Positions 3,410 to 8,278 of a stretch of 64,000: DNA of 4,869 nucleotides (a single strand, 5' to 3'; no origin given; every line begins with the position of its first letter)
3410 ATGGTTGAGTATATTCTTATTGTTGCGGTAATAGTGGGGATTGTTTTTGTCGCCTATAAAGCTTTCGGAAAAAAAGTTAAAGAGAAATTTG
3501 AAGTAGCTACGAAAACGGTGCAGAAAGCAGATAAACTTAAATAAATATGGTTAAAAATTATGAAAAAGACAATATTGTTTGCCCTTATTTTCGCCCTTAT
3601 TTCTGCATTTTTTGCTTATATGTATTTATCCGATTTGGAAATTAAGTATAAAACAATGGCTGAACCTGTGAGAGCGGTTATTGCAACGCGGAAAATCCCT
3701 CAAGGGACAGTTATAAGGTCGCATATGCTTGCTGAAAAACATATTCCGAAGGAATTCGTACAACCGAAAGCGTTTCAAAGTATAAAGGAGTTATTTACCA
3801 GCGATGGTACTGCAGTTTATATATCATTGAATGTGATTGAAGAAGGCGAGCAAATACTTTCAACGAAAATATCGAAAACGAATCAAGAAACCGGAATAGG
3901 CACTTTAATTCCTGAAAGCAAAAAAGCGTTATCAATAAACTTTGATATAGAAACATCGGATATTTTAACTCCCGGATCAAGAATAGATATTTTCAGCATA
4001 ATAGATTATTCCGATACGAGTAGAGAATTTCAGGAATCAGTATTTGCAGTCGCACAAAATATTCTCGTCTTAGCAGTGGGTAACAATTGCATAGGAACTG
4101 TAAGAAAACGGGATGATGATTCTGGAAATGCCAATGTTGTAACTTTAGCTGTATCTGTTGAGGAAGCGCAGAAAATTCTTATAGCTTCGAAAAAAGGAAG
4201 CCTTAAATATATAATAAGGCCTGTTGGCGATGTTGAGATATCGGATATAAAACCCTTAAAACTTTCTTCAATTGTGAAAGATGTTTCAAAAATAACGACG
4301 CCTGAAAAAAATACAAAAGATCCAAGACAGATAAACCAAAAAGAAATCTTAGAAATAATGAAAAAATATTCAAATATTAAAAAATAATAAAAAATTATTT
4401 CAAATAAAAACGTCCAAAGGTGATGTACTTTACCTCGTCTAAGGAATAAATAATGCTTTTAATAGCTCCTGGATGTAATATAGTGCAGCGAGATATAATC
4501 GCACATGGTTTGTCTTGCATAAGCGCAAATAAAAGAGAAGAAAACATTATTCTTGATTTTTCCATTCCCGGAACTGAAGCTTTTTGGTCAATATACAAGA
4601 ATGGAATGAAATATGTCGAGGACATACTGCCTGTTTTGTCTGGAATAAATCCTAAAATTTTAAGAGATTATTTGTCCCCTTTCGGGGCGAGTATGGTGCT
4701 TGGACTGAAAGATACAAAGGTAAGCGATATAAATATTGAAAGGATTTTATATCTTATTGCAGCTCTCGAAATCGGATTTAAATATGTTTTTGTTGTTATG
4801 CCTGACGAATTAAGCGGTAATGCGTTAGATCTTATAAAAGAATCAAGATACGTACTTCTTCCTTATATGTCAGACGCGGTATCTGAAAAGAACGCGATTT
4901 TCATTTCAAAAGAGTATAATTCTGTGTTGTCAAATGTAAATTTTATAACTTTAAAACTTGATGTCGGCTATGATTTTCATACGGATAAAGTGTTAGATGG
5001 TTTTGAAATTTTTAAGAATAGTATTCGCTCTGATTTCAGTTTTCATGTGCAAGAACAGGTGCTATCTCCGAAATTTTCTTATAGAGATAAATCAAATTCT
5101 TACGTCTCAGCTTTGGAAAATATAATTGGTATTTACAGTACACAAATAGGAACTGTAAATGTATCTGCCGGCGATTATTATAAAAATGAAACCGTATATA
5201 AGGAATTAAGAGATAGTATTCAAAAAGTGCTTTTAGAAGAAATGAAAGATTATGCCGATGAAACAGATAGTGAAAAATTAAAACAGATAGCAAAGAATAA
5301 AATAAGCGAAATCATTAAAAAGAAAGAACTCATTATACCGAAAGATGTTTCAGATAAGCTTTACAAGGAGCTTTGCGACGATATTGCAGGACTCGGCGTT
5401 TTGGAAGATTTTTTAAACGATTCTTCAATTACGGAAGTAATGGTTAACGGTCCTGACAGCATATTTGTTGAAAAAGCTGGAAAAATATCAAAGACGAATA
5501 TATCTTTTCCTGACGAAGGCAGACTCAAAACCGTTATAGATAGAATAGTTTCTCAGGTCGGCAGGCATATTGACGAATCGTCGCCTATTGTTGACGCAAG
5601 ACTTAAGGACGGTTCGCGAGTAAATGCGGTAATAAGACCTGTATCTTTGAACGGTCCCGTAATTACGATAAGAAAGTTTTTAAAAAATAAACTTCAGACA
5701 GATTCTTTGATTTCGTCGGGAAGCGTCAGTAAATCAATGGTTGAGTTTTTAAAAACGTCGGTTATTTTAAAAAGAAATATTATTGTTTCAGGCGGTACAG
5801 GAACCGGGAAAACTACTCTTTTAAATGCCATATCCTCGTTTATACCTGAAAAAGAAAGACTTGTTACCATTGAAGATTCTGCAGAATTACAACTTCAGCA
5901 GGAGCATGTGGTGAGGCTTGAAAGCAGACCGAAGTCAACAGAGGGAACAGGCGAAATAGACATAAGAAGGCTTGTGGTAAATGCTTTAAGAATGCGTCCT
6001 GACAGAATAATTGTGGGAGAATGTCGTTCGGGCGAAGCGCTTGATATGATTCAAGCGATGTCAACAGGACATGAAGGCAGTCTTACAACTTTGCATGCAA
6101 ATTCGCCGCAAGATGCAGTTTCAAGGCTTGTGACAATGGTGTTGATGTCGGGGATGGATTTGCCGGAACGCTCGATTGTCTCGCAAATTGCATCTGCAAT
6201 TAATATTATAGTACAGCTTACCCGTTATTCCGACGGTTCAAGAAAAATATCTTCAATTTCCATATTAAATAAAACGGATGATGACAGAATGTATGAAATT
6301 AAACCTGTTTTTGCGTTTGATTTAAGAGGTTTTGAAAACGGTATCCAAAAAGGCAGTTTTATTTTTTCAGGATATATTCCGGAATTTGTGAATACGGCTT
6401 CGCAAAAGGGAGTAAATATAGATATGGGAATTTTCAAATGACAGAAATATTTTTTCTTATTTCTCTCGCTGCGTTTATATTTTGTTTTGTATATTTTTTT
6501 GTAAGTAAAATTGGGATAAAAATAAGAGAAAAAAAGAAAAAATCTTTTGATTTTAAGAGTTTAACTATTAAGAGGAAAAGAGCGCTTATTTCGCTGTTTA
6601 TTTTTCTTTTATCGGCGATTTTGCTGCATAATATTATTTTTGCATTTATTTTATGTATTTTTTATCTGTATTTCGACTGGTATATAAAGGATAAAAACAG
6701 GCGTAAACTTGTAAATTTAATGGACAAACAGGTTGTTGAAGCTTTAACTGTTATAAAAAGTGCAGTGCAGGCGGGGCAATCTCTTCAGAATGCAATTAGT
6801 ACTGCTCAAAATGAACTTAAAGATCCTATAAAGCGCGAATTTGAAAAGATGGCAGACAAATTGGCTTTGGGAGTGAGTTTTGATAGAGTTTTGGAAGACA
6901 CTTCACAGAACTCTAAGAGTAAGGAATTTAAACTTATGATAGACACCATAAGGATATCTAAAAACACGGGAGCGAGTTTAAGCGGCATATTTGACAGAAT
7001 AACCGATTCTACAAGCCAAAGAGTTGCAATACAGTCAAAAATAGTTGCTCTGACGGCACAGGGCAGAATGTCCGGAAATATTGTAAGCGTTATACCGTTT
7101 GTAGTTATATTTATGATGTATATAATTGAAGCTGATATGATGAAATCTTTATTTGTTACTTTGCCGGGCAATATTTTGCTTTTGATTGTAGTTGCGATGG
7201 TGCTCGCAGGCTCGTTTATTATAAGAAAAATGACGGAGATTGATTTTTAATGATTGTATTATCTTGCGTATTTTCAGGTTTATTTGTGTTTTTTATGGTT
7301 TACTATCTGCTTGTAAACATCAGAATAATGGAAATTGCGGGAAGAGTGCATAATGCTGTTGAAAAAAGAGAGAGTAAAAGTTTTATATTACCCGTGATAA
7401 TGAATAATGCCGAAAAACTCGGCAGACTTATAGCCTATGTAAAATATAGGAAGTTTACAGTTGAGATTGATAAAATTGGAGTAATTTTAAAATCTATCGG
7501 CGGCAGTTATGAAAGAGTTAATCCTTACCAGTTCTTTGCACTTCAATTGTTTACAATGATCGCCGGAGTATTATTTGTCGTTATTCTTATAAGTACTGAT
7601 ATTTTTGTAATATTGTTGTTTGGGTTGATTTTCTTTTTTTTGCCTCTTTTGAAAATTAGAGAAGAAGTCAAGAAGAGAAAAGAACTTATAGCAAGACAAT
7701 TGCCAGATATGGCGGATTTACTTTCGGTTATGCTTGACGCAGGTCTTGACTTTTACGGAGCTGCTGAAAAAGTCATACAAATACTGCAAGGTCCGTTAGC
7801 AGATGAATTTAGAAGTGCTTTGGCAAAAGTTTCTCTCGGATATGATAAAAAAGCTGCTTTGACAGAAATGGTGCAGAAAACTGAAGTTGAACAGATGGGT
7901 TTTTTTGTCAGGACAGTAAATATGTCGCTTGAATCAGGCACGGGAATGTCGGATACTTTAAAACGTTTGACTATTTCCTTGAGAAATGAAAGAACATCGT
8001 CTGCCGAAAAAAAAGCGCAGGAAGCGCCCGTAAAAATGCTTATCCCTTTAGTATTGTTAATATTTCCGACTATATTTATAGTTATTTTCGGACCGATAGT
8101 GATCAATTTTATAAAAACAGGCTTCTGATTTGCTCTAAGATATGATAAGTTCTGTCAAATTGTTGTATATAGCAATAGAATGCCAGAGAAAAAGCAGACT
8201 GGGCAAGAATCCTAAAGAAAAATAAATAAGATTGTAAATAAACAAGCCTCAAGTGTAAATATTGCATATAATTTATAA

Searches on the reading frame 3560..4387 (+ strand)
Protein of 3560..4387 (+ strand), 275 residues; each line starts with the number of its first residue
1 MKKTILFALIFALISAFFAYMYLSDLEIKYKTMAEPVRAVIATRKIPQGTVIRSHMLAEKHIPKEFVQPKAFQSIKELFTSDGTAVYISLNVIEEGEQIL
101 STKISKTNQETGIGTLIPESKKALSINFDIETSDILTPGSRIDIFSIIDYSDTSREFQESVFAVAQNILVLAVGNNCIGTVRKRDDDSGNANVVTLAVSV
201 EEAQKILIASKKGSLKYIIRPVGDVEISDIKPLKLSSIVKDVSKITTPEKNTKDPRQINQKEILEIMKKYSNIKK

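Call 9: search_protein_families(library=pfam, proteins=[window:3560-4387:+], max_evalue=0.01)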
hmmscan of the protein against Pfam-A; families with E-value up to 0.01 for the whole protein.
window:3560-4387:+ (275 aa): 1 family
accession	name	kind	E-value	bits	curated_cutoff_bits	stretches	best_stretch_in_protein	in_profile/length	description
PF16976.10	RcpC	-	5.9e-15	55.6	28.8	1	115-220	5-114/114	Flp pilus assembly protein RcpC/CpaB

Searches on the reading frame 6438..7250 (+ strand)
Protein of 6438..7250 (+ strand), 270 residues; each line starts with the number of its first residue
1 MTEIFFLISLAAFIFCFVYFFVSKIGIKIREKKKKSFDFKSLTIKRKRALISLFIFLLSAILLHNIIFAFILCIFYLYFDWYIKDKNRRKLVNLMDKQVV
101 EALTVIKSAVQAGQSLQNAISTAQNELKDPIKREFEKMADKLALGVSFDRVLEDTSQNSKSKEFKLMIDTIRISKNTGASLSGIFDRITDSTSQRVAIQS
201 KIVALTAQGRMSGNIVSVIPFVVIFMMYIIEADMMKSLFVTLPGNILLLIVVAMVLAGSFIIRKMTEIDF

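Call 9: search_protein_families(library=pfam, proteins=[window:6438-7250:+], max_evalue=0.01)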
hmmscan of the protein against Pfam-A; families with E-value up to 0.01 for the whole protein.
window:6438-7250:+ (270 aa): 2 families
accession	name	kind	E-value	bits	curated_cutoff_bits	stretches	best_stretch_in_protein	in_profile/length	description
PF00482.28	T2SSF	-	9.1e-16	58.4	25.2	1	104-228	3-124/125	Type II secretion system (T2SS), protein F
PF09548.15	Spore_III_AB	-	0.0067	16.9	32.5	1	69-181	5-117/170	Stage III sporulation protein AB (spore_III_AB)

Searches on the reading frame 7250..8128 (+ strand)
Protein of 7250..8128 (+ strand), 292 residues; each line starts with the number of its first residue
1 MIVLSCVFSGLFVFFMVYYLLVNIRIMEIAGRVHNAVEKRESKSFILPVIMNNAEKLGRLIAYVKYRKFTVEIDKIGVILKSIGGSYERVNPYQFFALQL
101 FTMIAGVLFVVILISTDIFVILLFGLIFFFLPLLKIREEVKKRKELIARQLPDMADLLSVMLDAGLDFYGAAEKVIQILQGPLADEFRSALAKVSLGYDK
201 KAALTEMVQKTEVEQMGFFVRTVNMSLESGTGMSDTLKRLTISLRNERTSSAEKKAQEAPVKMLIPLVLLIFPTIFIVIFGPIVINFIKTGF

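Call 9: search_protein_families(library=pfam, proteins=[window:7250-8128:+], max_evalue=0.01)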
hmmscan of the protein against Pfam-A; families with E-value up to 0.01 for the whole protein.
window:7250-8128:+ (292 aa): 2 families
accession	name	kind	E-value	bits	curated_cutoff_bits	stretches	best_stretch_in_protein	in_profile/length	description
PF00482.28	T2SSF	-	2.7e-16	60.1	25.2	1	155-280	2-124/125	Type II secretion system (T2SS), protein F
PF01010.25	Proton_antipo_C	-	0.0012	18.9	26.8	1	200-288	42-122/243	NADH-dehyrogenase subunit F, TMs, (complex I) C-terminus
